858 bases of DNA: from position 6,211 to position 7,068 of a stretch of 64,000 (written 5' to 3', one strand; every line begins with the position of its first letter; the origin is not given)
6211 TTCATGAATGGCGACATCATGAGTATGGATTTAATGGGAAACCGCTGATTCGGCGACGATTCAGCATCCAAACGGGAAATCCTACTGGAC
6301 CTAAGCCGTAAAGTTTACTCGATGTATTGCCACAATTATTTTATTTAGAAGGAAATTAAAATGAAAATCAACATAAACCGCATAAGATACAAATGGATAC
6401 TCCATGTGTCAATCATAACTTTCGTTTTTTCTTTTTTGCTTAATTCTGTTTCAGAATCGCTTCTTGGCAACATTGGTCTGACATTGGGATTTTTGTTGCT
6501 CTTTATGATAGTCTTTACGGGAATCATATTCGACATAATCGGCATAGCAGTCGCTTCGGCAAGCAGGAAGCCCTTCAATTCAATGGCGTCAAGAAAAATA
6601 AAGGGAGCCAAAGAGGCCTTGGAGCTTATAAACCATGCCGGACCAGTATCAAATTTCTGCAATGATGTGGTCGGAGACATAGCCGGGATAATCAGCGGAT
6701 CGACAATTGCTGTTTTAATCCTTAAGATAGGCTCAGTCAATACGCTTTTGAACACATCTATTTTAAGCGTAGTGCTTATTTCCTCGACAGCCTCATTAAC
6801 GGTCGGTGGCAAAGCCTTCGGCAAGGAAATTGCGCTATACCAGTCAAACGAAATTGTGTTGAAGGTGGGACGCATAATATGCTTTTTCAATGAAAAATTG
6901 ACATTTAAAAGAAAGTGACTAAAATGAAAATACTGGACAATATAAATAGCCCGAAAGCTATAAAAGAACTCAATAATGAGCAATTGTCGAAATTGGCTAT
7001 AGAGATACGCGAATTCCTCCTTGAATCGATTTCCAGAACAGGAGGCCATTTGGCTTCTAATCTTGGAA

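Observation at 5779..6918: Candidate OLE RNA plus oapA embedded in the ispA-dxs isoprenoid operon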

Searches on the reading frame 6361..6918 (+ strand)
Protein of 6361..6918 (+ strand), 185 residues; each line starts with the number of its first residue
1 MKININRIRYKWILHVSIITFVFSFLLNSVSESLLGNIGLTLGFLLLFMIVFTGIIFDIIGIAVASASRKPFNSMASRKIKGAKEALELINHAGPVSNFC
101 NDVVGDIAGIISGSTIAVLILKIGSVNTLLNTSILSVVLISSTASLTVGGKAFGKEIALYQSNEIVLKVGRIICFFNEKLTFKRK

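Call 4: search_protein_families(library=pfam, proteins=[window:6361-6918:+])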
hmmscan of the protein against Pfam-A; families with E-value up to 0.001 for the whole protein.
window:6361-6918:+ (185 aa): 0 families

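Call 5: search_protein_families(library=ncbifam, proteins=[window:6361-6918:+])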
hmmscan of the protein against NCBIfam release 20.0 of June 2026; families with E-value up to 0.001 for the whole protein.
window:6361-6918:+ (185 aa): 0 families

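Call 6: search_solved_structures(query=window:6361-6918:+, max_evalue=1, show_alignments=2)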
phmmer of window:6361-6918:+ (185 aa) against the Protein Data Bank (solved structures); distinct sequences matched with E-value up to 1: 3.
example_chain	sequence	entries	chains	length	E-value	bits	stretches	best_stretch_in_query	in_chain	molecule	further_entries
7m1u_A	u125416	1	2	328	0.26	14.5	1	45-179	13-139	Hemolysin, contains CBS domains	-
7m1t_A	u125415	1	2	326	0.41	13.9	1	45-179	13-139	Hemolysin, contains CBS domains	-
9egp_A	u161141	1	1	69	0.65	13.2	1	43-88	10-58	Geopilin domain 1 protein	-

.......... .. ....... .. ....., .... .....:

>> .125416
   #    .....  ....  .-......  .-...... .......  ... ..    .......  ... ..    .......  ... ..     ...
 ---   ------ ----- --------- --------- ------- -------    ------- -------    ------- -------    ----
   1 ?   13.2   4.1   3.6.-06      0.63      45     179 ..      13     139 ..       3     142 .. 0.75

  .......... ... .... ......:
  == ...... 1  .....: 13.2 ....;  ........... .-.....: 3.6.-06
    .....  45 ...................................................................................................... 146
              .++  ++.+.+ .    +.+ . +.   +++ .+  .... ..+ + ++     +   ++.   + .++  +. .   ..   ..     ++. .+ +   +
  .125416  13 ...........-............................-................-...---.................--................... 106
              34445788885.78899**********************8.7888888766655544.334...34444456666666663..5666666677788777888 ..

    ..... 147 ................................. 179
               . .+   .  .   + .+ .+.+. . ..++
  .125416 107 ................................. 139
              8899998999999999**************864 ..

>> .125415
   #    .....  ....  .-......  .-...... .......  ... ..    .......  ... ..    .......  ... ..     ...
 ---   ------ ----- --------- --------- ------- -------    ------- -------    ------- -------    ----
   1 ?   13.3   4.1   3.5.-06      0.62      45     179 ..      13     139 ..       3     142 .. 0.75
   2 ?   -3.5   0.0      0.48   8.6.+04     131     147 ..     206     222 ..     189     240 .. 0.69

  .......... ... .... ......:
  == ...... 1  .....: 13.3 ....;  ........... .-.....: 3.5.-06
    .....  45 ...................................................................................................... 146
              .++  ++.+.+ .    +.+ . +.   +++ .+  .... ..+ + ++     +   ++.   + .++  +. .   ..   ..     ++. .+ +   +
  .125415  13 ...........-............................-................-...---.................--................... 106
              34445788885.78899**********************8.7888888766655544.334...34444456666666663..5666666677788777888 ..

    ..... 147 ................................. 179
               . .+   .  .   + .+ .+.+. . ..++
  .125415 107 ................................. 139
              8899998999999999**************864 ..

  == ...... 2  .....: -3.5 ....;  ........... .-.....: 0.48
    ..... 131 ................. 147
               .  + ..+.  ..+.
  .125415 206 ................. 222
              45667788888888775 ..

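Call 15: find_related_loci(query=window:6361-6918:+, collection=genome_contigs, flank=6000)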
Query window:6361-6918:+ (185 aa) in genome_contigs; peptide patterns used: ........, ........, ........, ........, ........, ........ (x = any residue, [..] = any of these).
599 stretches matched a pattern (row limit reached: there are more); 329 encode a relative of the query (tblastn E <= 1e-3); the best 80 are kept; 80 distinct loci.
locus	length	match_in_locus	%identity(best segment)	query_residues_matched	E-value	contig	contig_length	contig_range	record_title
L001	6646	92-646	91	1-185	4e-106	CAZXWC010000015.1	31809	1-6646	MAG TPA_asm: uncultured Peptostreptococcaceae bacterium isolate binchicken_co218_119 genome assembly, contig: NODE_1064_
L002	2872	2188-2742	91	1-185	7e-104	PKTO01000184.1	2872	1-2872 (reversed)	MAG: Clostridiales bacterium isolate BM714 sc_18122, whole genome shotgun sequence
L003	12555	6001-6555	78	1-185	1e-76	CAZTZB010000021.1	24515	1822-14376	MAG TPA_asm: uncultured Peptostreptococcaceae bacterium isolate binchicken_co42_220 genome assembly, contig: NODE_2349_l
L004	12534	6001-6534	52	7-184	3e-54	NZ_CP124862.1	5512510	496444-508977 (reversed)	Petroclostridium sp. X23 chromosome, complete genome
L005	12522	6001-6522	50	7-180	4e-49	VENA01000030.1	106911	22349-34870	MAG: Bacillota bacterium isolate MES13 c_000000000184, whole genome shotgun sequence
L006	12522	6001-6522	50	7-180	2e-49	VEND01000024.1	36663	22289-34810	MAG: Bacillota bacterium isolate MES16 c_000000000477, whole genome shotgun sequence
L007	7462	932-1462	50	7-185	7e-47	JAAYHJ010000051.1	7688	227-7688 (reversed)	MAG: Clostridiaceae bacterium isolate AS09scLD_371 233585_AS09, whole genome shotgun sequence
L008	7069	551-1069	47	2-175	5e-46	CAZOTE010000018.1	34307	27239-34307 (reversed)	MAG TPA_asm: uncultured Eubacteriaceae bacterium isolate SRP241341_co1_164 genome assembly, contig: NODE_1487_length_343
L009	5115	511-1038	47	4-179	2e-45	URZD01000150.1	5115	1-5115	uncultured Clostridiales bacterium isolate UMGS1494 genome assembly, contig: NODE_9276_length_5115_cov_3.001581, whole g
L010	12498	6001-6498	48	11-180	7e-45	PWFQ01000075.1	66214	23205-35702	MAG: Clostridiaceae bacterium isolate T1Sed10_28 T1-Sed10-C199, whole genome shotgun sequence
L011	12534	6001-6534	44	7-185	1e-44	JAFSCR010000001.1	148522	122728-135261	MAG: Clostridia bacterium isolate RGIG3022 Goat_Rectum-3__c17919, whole genome shotgun sequence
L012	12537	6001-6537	44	6-185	1e-44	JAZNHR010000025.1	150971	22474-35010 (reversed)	MAG: Clostridia bacterium isolate T1900044691_TS20190157.MAGScoT_cleanbin_000009 SGB_1751_k141_1964015, whole genome sho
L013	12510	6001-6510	46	11-180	1e-44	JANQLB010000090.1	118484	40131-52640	MAG: Tissierellales bacterium isolate PL25a_bin.35 k99_3851874, whole genome shotgun sequence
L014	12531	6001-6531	44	11-183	6e-44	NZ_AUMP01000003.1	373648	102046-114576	Fictibacillus gelatini DSM 15865 H538DRAFT_scaffold00003.3_C, whole genome shotgun sequence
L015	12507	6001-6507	44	7-175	1e-43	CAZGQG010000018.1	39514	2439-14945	MAG TPA_asm: uncultured Tissierellaceae bacterium isolate SRP294416_co2_170 genome assembly, contig: NODE_614_length_395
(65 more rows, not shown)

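Call 32: find_homologous_proteins(query=window:6361-6918:+)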
Query window:6361-6918:+ (185 aa): 4094 proteins with E <= 0.001 among 4519 candidates; the best 120 are listed.
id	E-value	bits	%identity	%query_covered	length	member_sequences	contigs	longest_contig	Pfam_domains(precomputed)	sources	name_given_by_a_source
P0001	3.0e-96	338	91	100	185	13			-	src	-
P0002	1.2e-90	320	84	100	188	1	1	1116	-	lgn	-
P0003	1.9e-85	303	79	100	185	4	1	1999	-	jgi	jgi:CBS domain containing-hemolysin-like protein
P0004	1.3e-84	300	79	100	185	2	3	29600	-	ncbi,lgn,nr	ncbi:MAG: hypothetical protein JJE29_04915 [Peptostreptococcaceae bacterium]|nr:hypothetical protein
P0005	2.4e-83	296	78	100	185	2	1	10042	-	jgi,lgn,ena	-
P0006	2.6e-76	273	75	100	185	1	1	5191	-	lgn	-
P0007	3.0e-76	273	75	100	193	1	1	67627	-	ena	-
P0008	1.6e-69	251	78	86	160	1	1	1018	-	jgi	jgi:CBS domain containing-hemolysin-like protein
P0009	3.8e-68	247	67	100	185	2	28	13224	PF01595.26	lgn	-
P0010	3.0e-51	192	52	97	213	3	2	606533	-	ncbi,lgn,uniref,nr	ncbi:hypothetical protein SAMN02745883_00254 [Caminicella sporogenes DSM 14501]|uniref:CNNM transmem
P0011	1.6e-49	186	54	92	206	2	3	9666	-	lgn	-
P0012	2.3e-49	186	51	96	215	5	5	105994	PF01595.26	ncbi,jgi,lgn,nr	ncbi:MAG: hypothetical protein PWQ37_1663 [Candidatus Petromonas sp.]|jgi:CBS domain containing-hemo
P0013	1.1e-48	183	53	92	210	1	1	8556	-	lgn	-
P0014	1.3e-48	183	52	95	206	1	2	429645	PF01595.26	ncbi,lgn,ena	-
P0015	3.6e-48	182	50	96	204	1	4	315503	-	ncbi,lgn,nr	ncbi:MAG: hypothetical protein N4A68_13260 [Maledivibacter sp.]|nr:hypothetical protein [Maledivibac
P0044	8.3e-46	174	53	95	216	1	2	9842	PF01595.26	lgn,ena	-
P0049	1.1e-45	174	49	95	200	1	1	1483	PF01595.26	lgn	-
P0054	5.4e-45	171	49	95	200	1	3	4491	PF01595.26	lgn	-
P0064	2.7e-44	169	50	90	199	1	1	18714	PF01595.26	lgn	-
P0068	6.1e-44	168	47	95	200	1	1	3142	PF01595.26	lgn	-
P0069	8.7e-44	167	48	95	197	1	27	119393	PF01595.26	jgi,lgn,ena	-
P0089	1.0e-42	164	54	95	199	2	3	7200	PF01595.26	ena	-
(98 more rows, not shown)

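Call 44: predict_structure(alignment_id=A2)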
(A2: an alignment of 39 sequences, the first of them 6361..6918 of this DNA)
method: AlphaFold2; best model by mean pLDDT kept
length: 185 residues; sequences in the alignment: 39
mean_pLDDT: 80.9   pTM: 0.69
mean pLDDT of the five models: 80.9, 80.6, 80.3, 79.0, 79.0
residues with pLDDT >= 90: 30; 70-90: 134; 50-70: 13; < 50: 8
segments of 3 or more residues with pLDDT < 50: 1-4, 182-185
pLDDT, mean of each block of 10 residues (from residue 1): 54 77 76 73 85 90 90 90 90 89 84 82 70 79 84 86 91 82 49
secondary structure, 60 per line:
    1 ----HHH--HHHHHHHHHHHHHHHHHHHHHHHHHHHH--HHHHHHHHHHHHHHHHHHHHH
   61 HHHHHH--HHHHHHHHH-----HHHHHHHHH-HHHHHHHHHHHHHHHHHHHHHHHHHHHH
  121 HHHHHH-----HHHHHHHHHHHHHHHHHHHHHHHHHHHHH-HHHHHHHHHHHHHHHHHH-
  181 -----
elements in order: H10-37 H40-66 H69-77 H83-91 H93-126 H132-160 H162-179

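Call 46: search_protein_families(library=pfam, proteins=[window:6361-6918:+], max_evalue=10)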
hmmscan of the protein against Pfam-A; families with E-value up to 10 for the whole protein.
window:6361-6918:+ (185 aa): 2 families
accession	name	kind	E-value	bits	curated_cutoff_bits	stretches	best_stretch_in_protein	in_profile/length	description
PF01595.25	CNNM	-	0.14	12.3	28.4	1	46-176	3-127/181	Cyclin M transmembrane N-terminal domain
PF10031.14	DUF2273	-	0.47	11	25.4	1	105-130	7-32/48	Small integral membrane protein (DUF2273)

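Call 53: find_encoding_contigs(protein=window:6361-6918:+, flank=3000, max_places=4)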
Protein window:6361-6918:+ (185 aa): 22 contigs read that carry it; 4 places shown.
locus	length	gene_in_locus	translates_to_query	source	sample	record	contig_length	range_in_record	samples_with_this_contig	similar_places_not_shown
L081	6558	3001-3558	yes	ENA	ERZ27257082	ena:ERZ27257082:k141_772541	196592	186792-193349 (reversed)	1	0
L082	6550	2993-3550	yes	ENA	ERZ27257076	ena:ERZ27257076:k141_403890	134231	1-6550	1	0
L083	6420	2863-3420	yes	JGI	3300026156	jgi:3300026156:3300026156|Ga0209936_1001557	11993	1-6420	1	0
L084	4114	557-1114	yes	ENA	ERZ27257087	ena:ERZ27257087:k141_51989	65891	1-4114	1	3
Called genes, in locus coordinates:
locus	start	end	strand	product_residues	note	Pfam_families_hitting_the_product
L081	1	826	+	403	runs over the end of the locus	PF13742:tRNA_anti_2, PF01336:tRNA_anti-codon, PF02601:Exonuc_VII_L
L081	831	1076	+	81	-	PF02609:Exonuc_VII_S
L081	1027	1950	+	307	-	PF00348:polyprenyl_synt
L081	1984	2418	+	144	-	PF02681:DUF212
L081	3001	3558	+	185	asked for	-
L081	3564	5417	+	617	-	PF13292:DXP_synthase_N, PF02775:TPP_enzyme_C (faint), PF02779:Transket_pyr, PF02780:Transketolase_C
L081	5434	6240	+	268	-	PF01479:S4, PF01728:FtsJ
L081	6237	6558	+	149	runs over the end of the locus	PF01316:Arg_repressor, PF02863:Arg_repressor_C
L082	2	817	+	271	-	?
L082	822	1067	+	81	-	PF02609:Exonuc_VII_S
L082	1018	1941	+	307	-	PF00348:polyprenyl_synt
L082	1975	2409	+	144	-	PF02681:DUF212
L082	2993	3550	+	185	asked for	-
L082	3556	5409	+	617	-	PF13292:DXP_synthase_N, PF02775:TPP_enzyme_C (faint), PF02779:Transket_pyr, PF02780:Transketolase_C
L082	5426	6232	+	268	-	PF01479:S4, PF01728:FtsJ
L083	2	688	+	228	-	?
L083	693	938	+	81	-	PF02609:Exonuc_VII_S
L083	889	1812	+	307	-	PF00348:polyprenyl_synt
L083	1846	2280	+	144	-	PF02681:DUF212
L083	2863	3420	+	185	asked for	-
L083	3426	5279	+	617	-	PF13292:DXP_synthase_N, PF02775:TPP_enzyme_C (faint), PF02779:Transket_pyr, PF02780:Transketolase_C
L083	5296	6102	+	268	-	PF01479:S4, PF01728:FtsJ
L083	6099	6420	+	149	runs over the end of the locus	PF01316:Arg_repressor, PF02863:Arg_repressor_C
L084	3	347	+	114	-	?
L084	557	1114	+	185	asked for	-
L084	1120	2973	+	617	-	PF13292:DXP_synthase_N, PF02775:TPP_enzyme_C (faint), PF02779:Transket_pyr, PF02780:Transketolase_C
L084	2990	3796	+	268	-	PF01479:S4, PF01728:FtsJ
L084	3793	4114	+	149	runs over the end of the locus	PF01316:Arg_repressor, PF02863:Arg_repressor_C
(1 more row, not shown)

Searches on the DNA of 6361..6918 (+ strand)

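Call 54: search_rna_families(sources=[L002, L003, L004, L014, L017, L023, L037, L050, L034, L010], threshold=gathering)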
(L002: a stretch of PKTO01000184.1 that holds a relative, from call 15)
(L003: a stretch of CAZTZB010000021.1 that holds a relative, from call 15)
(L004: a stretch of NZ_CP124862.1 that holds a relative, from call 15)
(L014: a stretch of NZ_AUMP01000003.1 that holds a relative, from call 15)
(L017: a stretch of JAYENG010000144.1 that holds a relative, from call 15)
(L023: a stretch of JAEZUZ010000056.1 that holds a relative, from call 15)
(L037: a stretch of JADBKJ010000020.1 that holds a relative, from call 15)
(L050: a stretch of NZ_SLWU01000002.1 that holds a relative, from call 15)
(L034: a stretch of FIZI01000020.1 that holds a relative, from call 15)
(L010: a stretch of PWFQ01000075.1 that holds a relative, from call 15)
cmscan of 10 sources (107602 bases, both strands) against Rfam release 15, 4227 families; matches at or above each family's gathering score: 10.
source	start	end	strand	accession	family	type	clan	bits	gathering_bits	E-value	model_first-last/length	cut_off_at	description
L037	5366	5968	+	RF01071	OLE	Gene;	-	578.2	50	1.1e-166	1-616/616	no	Ornate Large Extremophilic RNA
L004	5195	5822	+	RF01071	OLE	Gene;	-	552.4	50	5.1e-159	1-616/616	no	Ornate Large Extremophilic RNA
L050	5404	5973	+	RF01071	OLE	Gene;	-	541.7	50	7.4e-156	1-616/616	no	Ornate Large Extremophilic RNA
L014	5309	5946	+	RF01071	OLE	Gene;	-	511.8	50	5.5e-147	1-616/616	no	Ornate Large Extremophilic RNA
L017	1698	2276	+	RF01071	OLE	Gene;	-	484.3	50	8.4e-139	1-616/616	no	Ornate Large Extremophilic RNA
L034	5264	5920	+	RF01071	OLE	Gene;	-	478.6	50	4e-137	1-616/616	no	Ornate Large Extremophilic RNA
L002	1595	2174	+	RF01071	OLE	Gene;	-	476.3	50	1.9e-136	1-616/616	no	Ornate Large Extremophilic RNA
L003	5405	5986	+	RF01071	OLE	Gene;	-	469.5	50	2e-134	1-616/616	no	Ornate Large Extremophilic RNA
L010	5310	5895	+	RF01071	OLE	Gene;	-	467.3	50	9.1e-134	1-616/616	no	Ornate Large Extremophilic RNA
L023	5464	5985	+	RF01071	OLE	Gene;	-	378.8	50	1.6e-107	1-616/616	no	Ornate Large Extremophilic RNA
